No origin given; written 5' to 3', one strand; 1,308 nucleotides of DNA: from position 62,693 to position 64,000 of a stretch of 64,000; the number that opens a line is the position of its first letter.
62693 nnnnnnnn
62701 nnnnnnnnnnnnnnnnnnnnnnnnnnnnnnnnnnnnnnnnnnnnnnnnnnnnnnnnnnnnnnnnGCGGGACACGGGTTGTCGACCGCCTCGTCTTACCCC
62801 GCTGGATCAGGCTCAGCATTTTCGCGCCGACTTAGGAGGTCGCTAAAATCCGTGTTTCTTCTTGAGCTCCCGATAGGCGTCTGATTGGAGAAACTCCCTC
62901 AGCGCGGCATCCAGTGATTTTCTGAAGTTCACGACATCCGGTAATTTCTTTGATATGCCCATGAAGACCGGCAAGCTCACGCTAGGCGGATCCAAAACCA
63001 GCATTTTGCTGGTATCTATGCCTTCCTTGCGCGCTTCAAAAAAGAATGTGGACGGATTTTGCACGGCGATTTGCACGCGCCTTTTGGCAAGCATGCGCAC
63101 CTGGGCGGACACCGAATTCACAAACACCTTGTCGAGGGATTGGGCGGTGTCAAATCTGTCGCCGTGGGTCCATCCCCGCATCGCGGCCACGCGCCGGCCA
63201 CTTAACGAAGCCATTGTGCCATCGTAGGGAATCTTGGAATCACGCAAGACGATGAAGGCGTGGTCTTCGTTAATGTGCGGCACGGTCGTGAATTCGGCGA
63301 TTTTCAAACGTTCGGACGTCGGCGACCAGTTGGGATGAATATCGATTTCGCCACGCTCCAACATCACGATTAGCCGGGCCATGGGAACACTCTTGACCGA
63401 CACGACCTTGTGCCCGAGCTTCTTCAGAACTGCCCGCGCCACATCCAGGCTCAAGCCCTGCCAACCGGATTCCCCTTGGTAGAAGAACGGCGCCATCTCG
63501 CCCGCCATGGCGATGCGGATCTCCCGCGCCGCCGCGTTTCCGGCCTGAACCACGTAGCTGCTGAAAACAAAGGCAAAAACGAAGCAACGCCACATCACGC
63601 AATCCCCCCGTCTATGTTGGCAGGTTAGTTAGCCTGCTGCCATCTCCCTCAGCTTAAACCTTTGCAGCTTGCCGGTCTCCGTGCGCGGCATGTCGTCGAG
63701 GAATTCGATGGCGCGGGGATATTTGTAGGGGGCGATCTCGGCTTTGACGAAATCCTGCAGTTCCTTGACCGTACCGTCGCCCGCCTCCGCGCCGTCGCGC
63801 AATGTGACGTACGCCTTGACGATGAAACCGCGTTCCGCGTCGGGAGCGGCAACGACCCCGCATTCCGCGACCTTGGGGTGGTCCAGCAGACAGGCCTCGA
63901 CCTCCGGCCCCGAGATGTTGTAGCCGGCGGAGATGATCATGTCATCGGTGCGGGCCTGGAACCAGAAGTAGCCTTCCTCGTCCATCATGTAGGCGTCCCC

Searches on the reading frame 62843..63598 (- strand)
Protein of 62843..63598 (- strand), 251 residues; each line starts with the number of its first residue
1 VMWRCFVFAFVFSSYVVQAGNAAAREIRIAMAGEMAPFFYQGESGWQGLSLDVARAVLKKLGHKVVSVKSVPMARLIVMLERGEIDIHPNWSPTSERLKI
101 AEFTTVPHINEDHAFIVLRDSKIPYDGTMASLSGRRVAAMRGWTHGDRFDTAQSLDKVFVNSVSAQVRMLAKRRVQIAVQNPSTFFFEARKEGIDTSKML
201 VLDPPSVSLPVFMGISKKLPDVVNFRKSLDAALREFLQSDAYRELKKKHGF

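Call 8: search_protein_families(library=ncbifam, proteins=[window:62843-63598:-], max_evalue=0.00001)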
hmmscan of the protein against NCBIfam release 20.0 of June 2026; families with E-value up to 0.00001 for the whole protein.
window:62843-63598:- (251 aa): 4 families
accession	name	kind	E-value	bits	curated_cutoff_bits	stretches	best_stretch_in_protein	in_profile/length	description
TIGR01096.1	3A0103s03R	subfamily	1.3e-12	47.7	256.35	1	14-248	11-248/250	lysine/arginine/ornithine ABC transporter substrate-binding protein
TIGR02995.1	ectoine_ehuB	equivalog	3.7e-08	33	190.9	1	27-251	35-261/275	ectoine/hydroxyectoine ABC transporter substrate-binding protein EhuB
TIGR04262.1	orph_peri_GRRM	subfamily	6.6e-07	28.9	190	1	27-154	3-131/257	extracellular substrate binding-like orphan protein GrrP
NF011965.0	PRK15437.1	equivalog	7.8e-06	25.6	459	0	10-181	12-183/260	histidine ABC transporter substrate-binding protein HisJ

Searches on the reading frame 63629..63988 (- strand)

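Call 68: search_protein_families(library=pfam, proteins=[window:63629-63988:-], max_evalue=0.0001)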
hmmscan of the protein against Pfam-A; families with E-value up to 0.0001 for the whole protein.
window:63629-63988:- (119 aa): 1 family
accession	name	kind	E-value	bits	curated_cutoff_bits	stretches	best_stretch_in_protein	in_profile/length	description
PF13193.12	AMP-binding_C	-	8.5e-23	81.5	24.5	1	29-107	1-76/76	AMP-binding enzyme C-terminal domain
